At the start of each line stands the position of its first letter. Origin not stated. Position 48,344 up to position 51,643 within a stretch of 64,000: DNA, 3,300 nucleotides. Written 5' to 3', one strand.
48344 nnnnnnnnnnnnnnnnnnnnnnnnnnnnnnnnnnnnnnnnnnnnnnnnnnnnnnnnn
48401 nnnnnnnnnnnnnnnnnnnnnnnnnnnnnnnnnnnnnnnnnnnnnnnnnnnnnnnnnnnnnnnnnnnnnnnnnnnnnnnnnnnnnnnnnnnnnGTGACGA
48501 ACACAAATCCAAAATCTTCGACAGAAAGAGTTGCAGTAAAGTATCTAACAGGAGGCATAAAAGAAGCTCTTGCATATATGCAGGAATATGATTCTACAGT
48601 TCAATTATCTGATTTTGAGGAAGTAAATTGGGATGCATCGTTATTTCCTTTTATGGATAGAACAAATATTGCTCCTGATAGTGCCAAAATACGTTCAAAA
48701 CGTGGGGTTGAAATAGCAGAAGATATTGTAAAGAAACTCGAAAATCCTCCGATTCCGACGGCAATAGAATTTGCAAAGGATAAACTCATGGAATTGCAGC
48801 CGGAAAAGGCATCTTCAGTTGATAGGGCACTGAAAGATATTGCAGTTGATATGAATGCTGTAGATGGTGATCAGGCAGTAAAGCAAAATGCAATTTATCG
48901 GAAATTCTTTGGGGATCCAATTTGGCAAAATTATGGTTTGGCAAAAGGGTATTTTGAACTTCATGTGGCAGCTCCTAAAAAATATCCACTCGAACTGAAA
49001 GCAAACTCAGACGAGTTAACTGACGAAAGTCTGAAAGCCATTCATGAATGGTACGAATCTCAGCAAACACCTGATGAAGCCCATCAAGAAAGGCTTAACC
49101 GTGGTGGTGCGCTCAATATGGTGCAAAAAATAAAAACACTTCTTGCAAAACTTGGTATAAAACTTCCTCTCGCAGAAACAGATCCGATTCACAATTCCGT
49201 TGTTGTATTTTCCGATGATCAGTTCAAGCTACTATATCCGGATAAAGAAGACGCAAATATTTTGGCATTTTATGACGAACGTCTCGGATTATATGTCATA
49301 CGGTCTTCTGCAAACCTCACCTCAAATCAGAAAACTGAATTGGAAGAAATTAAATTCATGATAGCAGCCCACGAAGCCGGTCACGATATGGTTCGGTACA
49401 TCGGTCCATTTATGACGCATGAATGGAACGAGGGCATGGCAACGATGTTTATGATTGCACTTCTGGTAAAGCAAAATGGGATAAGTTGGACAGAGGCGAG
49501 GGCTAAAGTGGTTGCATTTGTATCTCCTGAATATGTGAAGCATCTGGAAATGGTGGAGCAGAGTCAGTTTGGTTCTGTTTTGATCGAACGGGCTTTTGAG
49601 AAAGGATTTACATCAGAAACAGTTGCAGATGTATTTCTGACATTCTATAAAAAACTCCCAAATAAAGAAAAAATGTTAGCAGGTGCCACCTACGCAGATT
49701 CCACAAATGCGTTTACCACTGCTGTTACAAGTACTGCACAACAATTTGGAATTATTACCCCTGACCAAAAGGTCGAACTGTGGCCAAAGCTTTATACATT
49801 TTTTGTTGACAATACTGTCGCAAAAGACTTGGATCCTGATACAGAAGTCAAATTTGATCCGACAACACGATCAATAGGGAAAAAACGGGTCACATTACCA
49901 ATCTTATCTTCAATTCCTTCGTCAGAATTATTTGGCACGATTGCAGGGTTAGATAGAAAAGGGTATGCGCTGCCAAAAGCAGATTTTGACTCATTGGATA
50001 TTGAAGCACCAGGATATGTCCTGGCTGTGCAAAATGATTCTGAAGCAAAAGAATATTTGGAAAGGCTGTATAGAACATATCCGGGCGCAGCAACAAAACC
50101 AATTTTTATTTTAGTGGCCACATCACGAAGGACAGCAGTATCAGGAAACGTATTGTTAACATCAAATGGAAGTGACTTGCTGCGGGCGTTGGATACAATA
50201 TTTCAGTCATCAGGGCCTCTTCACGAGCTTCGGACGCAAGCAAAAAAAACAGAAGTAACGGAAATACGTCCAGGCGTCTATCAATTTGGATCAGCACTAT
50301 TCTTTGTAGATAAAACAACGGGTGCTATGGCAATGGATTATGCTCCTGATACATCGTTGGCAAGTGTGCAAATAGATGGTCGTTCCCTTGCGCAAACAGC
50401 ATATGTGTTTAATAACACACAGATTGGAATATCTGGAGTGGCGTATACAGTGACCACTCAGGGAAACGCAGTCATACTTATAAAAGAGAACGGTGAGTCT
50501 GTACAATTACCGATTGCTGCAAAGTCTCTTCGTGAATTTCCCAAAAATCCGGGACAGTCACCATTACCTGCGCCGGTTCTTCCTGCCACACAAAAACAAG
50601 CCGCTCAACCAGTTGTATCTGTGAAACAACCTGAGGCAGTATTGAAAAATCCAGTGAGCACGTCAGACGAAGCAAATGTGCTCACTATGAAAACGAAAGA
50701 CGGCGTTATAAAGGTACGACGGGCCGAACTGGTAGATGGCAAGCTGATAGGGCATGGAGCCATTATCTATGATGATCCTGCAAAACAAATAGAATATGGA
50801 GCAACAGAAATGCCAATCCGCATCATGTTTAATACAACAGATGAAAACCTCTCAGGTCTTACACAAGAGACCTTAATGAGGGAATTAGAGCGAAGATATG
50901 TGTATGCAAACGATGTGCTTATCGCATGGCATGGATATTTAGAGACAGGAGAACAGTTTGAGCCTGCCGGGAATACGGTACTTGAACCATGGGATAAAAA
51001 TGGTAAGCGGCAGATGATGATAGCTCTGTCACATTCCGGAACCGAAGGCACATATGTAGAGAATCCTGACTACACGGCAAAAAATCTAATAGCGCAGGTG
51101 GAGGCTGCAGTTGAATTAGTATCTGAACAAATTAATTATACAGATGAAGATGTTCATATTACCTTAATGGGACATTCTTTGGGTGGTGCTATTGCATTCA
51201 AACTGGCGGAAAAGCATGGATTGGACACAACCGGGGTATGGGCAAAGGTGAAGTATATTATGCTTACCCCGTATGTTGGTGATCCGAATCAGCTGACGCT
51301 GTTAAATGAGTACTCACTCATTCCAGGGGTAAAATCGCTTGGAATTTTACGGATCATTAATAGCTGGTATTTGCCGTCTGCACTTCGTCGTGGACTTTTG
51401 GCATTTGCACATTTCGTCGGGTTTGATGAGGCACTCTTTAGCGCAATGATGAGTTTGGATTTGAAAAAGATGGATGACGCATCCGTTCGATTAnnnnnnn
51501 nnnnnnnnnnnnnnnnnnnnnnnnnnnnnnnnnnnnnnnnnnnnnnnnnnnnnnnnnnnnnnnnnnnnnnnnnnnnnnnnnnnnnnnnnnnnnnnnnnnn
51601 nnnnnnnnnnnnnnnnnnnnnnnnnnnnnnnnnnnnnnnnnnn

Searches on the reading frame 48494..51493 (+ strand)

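Call 7: search_protein_families(library=pfam, max_evalue=0.01, proteins=[window:48494-51493:+])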
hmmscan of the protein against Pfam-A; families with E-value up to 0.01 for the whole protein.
window:48494-51493:+ (1000 aa): 6 families
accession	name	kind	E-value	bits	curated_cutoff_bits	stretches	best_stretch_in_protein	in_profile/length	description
PF10230.15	LIDHydrolase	-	2.8e-05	24.4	27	1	843-931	36-123/262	Lipid-droplet associated hydrolase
PF01764.32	Lipase_3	-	0.00043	20.6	22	1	850-902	29-78/140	Lipase (class 3)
PF12146.15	Hydrolase_4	-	0.004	16.9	27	1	876-914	65-103/239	Serine aminopeptidase, S33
PF12697.13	Abhydrolase_6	-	0.005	18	26.3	0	857-945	45-94/217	Alpha/beta hydrolase family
PF05990.18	DUF900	-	0.0071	16.3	20.5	0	805-927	18-136/232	Alpha/beta hydrolase of unknown function (DUF900)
PF00975.26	Thioesterase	-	0.0075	16.9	26.4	0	863-907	42-86/226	Thioesterase domain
